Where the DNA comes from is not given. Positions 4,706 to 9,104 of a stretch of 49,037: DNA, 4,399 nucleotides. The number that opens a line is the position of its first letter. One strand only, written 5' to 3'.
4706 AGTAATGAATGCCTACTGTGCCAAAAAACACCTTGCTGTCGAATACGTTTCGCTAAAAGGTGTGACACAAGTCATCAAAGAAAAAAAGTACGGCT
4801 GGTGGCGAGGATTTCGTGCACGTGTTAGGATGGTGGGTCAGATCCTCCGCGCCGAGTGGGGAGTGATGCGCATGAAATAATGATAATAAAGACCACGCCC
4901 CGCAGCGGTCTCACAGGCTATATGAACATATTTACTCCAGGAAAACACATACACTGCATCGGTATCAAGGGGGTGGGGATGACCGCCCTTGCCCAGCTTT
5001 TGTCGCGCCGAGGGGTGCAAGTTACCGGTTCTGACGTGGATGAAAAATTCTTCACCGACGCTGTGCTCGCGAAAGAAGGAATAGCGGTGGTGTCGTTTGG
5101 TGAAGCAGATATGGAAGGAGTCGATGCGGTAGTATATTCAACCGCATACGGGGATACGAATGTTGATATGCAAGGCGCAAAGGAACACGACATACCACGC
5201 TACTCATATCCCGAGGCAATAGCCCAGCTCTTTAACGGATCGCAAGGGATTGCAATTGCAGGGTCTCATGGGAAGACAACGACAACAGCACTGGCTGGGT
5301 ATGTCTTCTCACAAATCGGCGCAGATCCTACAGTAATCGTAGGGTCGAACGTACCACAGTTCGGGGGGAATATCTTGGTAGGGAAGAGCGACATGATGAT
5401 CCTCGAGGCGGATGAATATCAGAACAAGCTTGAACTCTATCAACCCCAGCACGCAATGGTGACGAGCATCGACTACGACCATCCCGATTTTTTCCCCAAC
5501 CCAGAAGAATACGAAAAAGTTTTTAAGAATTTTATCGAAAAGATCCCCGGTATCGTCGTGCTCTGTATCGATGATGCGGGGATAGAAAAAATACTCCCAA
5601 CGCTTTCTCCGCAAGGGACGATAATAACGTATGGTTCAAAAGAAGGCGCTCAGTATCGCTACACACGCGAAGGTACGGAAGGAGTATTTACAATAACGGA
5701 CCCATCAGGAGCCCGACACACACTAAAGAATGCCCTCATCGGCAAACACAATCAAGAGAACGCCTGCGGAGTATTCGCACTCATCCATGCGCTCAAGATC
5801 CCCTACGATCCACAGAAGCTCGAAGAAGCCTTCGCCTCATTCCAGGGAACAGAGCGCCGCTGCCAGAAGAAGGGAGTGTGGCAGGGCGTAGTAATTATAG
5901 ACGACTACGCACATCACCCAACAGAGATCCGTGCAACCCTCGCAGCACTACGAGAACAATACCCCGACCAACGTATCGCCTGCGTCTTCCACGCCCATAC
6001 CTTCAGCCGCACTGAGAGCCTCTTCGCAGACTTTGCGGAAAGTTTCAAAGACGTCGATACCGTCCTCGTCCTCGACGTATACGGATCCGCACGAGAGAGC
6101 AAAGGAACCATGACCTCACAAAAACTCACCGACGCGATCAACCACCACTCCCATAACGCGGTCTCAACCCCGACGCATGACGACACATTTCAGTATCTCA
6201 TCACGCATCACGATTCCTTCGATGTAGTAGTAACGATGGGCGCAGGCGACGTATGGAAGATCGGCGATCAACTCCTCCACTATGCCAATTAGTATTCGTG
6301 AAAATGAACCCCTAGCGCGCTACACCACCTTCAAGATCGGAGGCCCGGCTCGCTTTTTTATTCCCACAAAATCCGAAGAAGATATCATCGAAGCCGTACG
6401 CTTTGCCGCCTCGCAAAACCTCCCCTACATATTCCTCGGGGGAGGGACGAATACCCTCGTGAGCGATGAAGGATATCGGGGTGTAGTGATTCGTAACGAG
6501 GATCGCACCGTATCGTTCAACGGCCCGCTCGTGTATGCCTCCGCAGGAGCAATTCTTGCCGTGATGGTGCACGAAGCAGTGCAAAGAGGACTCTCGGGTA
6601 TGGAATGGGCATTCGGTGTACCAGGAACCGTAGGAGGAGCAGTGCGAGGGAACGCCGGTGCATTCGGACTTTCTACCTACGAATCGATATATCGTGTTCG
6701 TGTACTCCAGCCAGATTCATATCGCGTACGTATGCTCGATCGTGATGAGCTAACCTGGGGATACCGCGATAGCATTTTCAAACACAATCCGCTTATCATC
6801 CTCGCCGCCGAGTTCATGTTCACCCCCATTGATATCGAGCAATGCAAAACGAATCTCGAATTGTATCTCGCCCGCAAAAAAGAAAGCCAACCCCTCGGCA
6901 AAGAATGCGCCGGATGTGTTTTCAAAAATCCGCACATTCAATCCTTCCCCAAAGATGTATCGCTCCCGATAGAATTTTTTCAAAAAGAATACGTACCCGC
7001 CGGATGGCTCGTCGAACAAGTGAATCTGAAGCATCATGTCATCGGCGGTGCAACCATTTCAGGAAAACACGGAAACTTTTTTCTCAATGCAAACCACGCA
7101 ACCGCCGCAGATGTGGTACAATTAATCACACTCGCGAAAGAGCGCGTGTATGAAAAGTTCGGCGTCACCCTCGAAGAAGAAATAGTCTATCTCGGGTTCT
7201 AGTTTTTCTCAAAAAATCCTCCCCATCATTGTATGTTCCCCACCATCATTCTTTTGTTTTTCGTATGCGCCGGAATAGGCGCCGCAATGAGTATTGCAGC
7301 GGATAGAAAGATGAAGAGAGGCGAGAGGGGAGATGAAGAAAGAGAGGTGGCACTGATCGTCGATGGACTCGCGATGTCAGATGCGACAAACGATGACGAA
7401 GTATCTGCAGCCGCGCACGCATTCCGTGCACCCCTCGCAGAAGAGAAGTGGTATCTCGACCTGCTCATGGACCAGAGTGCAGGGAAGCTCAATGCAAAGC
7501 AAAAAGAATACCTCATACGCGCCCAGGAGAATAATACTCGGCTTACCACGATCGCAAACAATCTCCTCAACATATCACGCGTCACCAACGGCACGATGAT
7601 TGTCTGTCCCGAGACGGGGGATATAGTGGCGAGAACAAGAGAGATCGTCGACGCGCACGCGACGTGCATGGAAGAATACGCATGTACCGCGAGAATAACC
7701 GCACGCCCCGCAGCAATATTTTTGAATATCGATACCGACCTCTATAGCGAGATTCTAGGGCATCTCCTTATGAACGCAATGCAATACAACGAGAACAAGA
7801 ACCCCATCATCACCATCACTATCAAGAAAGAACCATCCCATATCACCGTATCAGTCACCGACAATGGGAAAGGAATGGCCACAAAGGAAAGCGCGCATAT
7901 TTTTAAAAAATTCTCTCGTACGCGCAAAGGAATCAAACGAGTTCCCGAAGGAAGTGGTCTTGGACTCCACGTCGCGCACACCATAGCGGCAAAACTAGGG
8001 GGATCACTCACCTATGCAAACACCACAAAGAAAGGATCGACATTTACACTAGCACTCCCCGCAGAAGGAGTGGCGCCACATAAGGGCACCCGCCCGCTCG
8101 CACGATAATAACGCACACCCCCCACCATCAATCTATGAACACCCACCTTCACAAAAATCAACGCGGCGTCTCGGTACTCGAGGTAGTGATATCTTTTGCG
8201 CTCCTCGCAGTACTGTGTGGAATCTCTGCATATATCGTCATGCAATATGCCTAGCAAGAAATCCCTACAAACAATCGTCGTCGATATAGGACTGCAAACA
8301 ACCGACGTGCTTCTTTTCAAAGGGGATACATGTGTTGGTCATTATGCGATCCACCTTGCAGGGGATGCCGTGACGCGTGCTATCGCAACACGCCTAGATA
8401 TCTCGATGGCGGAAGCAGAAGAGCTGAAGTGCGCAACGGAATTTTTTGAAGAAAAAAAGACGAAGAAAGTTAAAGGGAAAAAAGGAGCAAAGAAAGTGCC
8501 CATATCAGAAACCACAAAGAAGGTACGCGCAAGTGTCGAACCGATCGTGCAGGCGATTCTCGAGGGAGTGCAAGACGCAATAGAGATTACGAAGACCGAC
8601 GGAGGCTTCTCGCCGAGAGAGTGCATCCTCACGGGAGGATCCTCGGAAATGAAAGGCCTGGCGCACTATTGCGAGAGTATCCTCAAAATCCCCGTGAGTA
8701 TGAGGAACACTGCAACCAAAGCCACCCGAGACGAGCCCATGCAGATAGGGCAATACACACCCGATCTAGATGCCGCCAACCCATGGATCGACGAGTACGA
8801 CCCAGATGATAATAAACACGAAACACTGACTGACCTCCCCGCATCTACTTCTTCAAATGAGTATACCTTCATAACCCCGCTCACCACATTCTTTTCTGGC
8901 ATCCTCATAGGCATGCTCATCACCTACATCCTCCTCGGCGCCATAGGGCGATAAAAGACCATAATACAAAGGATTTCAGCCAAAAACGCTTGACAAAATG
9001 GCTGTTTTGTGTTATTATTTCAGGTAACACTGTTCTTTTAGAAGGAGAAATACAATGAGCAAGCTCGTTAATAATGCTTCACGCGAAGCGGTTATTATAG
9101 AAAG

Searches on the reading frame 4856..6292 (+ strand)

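Call 34: search_protein_families(library=pfam, proteins=[window:4856-6292:+], max_evalue=0.0001)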
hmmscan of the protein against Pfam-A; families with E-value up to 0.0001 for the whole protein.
window:4856-6292:+ (478 aa): 3 families
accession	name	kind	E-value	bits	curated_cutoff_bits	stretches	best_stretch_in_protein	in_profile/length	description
PF08245.18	Mur_ligase_M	-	1.1e-22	81.4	24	1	134-309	1-199/200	Mur ligase middle domain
PF02875.26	Mur_ligase_C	-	8.3e-22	78.8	28.4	1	334-464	1-127/127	Mur ligase, glutamate ligase domain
PF01225.30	Mur_ligase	-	7e-18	65.2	21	1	31-128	1-93/95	Mur ligase family, catalytic domain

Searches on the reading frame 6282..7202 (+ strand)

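Call 34: search_protein_families(library=pfam, proteins=[window:6282-7202:+], max_evalue=0.0001)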
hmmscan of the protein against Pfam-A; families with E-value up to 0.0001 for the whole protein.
window:6282-7202:+ (306 aa): 2 families
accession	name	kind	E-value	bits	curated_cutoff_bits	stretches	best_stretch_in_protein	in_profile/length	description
PF02873.21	MurB_C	-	5.1e-28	97.6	27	1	191-303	5-98/99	UDP-N-acetylenolpyruvoylglucosamine reductase, C-terminal domain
PF01565.28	FAD_binding_4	-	2.5e-19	69.8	26.4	1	29-146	7-133/139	FAD binding domain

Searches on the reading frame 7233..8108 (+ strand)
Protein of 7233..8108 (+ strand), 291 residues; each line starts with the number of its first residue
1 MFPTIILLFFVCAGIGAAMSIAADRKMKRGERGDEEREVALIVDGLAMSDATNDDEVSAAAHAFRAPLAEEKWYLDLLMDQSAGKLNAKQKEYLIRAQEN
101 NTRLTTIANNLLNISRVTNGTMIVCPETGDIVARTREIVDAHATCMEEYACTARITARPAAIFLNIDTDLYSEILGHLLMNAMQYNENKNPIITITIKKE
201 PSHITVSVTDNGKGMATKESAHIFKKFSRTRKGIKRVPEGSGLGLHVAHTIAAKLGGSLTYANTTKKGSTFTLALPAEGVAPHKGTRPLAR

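Call 34: search_protein_families(library=pfam, proteins=[window:7233-8108:+], max_evalue=0.0001)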
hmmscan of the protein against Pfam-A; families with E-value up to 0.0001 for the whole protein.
window:7233-8108:+ (291 aa): 3 families
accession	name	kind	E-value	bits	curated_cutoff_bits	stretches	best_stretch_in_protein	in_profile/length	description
PF02518.31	HATPase_c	-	2.1e-22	80.1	26.4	1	168-278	3-110/111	Histidine kinase-, DNA gyrase B-, and HSP90-like ATPase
PF00512.31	HisKA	-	2.7e-07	30.9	26.9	1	55-120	4-66/66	His Kinase A (phospho-acceptor) domain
PF14501.12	HATPase_c_5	-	2.7e-05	24.4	22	1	172-265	7-92/102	GHKL domain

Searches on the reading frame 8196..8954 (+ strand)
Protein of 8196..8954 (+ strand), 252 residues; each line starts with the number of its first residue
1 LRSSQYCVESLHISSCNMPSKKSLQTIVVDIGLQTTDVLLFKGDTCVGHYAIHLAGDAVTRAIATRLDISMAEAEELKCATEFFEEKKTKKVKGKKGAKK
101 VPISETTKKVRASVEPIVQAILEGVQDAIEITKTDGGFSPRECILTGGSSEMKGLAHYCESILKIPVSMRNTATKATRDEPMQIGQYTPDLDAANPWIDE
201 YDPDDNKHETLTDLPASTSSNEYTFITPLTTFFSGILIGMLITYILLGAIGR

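Call 34: search_protein_families(library=pfam, proteins=[window:8196-8954:+], max_evalue=0.0001)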
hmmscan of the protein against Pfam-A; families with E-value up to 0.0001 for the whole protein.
window:8196-8954:+ (252 aa): 3 families
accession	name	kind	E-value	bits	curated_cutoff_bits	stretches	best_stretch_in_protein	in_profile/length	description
PF14450.12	FtsA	-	1.5e-16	61.4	31.8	1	27-173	1-113/127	Cell division protein FtsA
PF06723.19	MreB_Mbl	-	2.2e-13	50.2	27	1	16-175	137-309/327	MreB/Mbl protein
PF11104.14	PilM_2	-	4.9e-07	29.4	27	0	12-86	167-242/340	Type IV pilus assembly protein PilM;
